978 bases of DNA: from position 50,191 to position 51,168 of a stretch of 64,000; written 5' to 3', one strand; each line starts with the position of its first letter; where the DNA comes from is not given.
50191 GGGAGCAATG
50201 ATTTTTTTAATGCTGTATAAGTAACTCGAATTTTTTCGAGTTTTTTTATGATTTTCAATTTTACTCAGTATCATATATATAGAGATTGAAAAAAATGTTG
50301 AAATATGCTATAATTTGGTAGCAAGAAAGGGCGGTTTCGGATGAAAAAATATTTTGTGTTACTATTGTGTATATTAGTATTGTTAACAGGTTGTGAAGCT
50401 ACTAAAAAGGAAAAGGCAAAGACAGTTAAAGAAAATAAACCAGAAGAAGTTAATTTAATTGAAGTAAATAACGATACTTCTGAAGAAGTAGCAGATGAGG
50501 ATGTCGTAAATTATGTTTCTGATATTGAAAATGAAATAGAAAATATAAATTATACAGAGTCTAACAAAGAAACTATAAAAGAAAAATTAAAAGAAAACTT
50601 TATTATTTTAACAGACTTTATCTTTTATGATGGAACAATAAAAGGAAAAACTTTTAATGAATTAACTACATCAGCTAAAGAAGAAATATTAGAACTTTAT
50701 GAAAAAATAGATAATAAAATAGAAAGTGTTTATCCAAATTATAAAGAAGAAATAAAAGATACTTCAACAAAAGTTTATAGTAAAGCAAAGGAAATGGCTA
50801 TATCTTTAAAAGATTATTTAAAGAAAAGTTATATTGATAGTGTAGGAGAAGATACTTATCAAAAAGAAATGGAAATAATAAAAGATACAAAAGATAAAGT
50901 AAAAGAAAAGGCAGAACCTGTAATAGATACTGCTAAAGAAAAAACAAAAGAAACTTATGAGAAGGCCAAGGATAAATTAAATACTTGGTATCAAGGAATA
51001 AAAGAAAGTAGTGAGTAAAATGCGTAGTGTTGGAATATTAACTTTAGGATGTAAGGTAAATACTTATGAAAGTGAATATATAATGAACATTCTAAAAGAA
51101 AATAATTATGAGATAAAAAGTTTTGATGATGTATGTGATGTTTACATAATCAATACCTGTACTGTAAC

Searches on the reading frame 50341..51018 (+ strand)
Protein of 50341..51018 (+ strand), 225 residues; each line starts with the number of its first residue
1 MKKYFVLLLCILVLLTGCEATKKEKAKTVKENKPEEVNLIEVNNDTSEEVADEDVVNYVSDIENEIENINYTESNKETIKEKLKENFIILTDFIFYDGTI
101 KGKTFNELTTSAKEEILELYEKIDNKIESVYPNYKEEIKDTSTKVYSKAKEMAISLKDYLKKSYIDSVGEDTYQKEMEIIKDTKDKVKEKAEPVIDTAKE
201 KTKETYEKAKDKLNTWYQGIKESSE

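Call 7: search_protein_families(library=pfam, proteins=[window:50341-51018:+])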
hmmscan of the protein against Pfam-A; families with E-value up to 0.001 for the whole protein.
window:50341-51018:+ (225 aa): 0 families

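Call 8: search_protein_families(library=ncbifam, proteins=[window:50341-51018:+])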
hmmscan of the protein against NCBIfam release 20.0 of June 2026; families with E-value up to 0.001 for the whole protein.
window:50341-51018:+ (225 aa): 0 families

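Call 9: find_encoding_contigs(protein=window:50341-51018:+, flank=10000, max_places=10)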
Protein window:50341-51018:+ (225 aa): no gene with exactly this product is on record in the collection.

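Call 11: find_related_loci(query=window:50341-51018:+, collection=genome_contigs, flank=10000)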
Query window:50341-51018:+ (225 aa) in genome_contigs; peptide patterns used: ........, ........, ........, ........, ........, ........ (x = any residue, [..] = any of these).
200 stretches matched a pattern; 12 encode a relative of the query (tblastn E <= 1e-3); 11 distinct loci.
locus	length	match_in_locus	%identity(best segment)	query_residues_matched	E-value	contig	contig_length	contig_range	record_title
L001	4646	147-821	96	1-225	8e-137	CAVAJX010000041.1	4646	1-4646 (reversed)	bacterium isolate SRR8978371_cleanbin_000003 genome assembly, contig: Spades_SRR8978371_contig_1088, whole genome shotgu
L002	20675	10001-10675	94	1-225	2e-122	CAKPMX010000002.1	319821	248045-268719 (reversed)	MAG: uncultured Bacilli bacterium isolate REFINED_METABAT215_TOP10_CONTIGS_1500_ASSEMBLY_K77_MERGED__Nepal_MoBio_Fiber-H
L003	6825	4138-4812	93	1-225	2e-122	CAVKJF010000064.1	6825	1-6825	bacterium isolate G02637-L1_cleanbin_000040 genome assembly, contig: Spades_G02637-L1_contig_4532, whole genome shotgun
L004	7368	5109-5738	91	16-225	1e-118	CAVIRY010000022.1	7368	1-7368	bacterium isolate G02625-L1_cleanbin_000031 genome assembly, contig: Spades_G02625-L1_contig_2939, whole genome shotgun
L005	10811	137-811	89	1-225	4e-118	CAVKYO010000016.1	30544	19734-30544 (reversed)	Acidaminococcus fermentans isolate H07683-L1_cleanbin_000030 genome assembly, contig: Spades_H07683-L1_contig_980, whole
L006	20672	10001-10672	70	1-225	1e-88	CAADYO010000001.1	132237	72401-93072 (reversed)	MAG TPA_asm: Bacilli bacterium, isolate HGM10849, WGS project CAADYO010000000 data, contig: ERS396355_17_k85_601, whole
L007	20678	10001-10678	59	1-225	1e-74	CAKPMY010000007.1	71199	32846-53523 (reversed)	MAG: uncultured Bacilli bacterium isolate REFINED_METABAT215_TOP10_CONTIGS_1500_ASSEMBLY_K77_MERGED__Hadza_MoBio_hadza-A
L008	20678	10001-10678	57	1-225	1e-69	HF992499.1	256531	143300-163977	Mycoplasma sp. CAG:877 genomic scaffold, scf53, whole genome shotgun sequence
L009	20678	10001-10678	57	1-225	5e-69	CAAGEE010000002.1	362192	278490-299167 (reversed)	MAG TPA_asm: Bacilli bacterium, isolate HGM10852, WGS project CAAGEE010000000 data, contig: SRS476155_44_k119_10811, who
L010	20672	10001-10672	58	1-225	5e-68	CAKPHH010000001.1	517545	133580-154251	MAG: uncultured Bacilli bacterium isolate REFINED_METABAT215_TOP10_CONTIGS_1500_ASSEMBLY_K77_MERGED__Hadza_MoBio_hadza-I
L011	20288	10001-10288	53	53-155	1e-27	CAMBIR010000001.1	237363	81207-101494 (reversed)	MAG: uncultured Firmicutes bacterium isolate SRR17382103_bin.30_metaWRAP_v1.3_MAG genome assembly, contig: ERZ10544652.8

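Call 44: find_homologous_proteins(query=window:50341-51018:+)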
Query window:50341-51018:+ (225 aa): 383 proteins with E <= 0.001 among 1594 candidates; the best 120 are listed.
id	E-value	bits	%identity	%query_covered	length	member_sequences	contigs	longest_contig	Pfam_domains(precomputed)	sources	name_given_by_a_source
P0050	5.6e-125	433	95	100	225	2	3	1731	-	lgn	-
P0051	1.0e-122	426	94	100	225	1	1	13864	-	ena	-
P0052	1.3e-122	425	94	100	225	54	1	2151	-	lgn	-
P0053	2.8e-121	421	93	100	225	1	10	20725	-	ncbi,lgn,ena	-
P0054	5.2e-121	420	93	100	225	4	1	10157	-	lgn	-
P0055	5.6e-121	420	93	100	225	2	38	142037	-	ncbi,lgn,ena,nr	ncbi:MAG: hypothetical protein SPJ06_00060 [Bacilli bacterium]|nr:hypothetical protein [Bacilli bact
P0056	5.9e-121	420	93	100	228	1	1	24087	-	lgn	-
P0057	8.9e-121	419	93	100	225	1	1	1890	-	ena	-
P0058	2.2e-120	418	93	100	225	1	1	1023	-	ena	-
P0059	2.3e-120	418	93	100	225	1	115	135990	-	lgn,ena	-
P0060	2.4e-120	418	93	100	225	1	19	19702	-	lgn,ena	-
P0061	2.6e-120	418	93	100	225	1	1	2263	-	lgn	-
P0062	2.7e-120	418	93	100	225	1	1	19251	-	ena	-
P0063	2.9e-120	418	93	100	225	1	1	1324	-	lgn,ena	-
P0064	2.9e-120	418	93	100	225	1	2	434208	-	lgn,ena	-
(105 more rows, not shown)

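Call 46: find_encoding_contigs(protein=P0059, flank=10000, max_places=10)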
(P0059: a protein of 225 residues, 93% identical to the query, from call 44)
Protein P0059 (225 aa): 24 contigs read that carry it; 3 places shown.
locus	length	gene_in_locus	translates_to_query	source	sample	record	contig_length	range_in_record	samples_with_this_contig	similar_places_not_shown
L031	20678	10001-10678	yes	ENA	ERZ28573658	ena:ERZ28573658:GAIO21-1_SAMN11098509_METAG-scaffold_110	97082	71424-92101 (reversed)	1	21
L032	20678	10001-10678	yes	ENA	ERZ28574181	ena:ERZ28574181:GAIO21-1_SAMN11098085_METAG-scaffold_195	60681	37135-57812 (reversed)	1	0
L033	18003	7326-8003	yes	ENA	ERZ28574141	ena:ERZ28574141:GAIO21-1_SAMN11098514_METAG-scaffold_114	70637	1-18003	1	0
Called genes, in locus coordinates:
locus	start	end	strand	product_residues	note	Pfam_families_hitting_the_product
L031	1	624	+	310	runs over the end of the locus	PF10343:Q_salvage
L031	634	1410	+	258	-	PF02649:GCHY-1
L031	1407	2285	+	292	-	-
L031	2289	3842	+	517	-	PF00925:GTP_cyclohydro2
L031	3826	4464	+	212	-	-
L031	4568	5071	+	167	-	-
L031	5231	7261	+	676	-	PF00580:UvrD-helicase, PF02562:PhoH (faint), PF13245:AAA_19, PF01443:Viral_helicase1 (faint), PF13361:UvrD_C (weak), PF13538:UvrD_C_2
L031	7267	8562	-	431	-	PF01943:Polysacc_synt, PF13440:Polysacc_synt_3 (faint), PF01554:MatE, PF03023:MurJ (weak)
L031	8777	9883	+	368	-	-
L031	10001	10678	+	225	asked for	-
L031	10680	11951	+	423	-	PF00919:UPF0004, PF04055:Radical_SAM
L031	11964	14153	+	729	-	PF23139:OB_YrrC, PF14490:HHH_RecD2, PF13086:AAA_11 (faint), PF13245:AAA_19, PF13604:AAA_30, PF01443:Viral_helicase1 (faint), PF18335:SH3_13, PF13538:UvrD_C_2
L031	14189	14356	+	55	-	-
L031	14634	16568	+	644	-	PF01183:Glyco_hydro_25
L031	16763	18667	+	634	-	PF02518:HATPase_c, PF00204:DNA_gyraseB, PF01751:Toprim, PF00986:DNA_gyraseB_C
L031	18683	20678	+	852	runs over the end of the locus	PF00521:DNA_topoisoIV, PF03989:DNA_gyraseA_C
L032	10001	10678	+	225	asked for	-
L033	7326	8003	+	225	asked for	-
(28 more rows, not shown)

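Call 69: find_encoding_contigs(protein=P0055, flank=10000, max_places=10)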
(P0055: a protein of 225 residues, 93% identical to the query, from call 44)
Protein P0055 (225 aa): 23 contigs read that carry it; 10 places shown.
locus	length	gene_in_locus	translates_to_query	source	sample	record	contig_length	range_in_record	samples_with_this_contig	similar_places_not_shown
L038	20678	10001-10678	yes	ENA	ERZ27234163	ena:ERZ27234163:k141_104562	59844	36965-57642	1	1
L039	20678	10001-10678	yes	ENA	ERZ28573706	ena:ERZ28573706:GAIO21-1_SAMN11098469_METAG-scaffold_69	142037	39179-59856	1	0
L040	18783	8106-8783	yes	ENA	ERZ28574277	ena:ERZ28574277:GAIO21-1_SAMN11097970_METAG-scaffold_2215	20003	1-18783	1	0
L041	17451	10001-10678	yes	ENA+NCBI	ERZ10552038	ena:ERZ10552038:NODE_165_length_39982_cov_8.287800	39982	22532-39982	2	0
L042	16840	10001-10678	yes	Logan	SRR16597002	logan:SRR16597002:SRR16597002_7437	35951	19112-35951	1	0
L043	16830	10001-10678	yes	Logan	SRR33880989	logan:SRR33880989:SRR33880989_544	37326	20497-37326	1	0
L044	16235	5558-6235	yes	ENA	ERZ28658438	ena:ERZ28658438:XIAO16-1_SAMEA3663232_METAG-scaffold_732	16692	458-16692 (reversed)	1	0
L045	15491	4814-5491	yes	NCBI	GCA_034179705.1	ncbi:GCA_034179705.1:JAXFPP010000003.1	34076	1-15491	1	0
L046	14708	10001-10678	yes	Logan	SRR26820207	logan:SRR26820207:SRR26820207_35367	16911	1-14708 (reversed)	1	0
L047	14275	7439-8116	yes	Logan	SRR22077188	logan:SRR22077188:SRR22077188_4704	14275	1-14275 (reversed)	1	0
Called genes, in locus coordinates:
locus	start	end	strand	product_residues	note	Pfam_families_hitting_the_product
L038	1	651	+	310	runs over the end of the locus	PF10343:Q_salvage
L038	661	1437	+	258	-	PF02649:GCHY-1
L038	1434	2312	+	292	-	-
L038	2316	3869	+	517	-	PF00925:GTP_cyclohydro2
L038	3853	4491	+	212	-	-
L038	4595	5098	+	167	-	-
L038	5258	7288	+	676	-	PF00580:UvrD-helicase, PF02562:PhoH (faint), PF13245:AAA_19, PF01443:Viral_helicase1 (weak), PF13361:UvrD_C (weak), PF13538:UvrD_C_2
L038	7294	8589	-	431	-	PF01943:Polysacc_synt, PF13440:Polysacc_synt_3 (weak), PF01554:MatE, PF03023:MurJ (weak)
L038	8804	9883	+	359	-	-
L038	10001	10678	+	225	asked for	-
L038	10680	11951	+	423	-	PF00919:UPF0004, PF04055:Radical_SAM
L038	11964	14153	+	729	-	PF23139:OB_YrrC, PF14490:HHH_RecD2, PF13086:AAA_11 (faint), PF13245:AAA_19, PF13604:AAA_30, PF01443:Viral_helicase1 (faint), PF18335:SH3_13, PF13538:UvrD_C_2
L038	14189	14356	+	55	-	-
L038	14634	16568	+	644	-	PF01183:Glyco_hydro_25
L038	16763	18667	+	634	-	PF02518:HATPase_c, PF00204:DNA_gyraseB, PF01751:Toprim, PF00986:DNA_gyraseB_C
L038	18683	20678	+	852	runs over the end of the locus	PF00521:DNA_topoisoIV, PF03989:DNA_gyraseA_C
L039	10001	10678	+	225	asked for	-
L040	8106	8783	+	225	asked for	-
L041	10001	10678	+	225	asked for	-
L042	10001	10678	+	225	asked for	-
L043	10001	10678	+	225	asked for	-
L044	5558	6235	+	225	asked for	-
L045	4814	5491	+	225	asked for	-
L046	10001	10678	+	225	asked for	-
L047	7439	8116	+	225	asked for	-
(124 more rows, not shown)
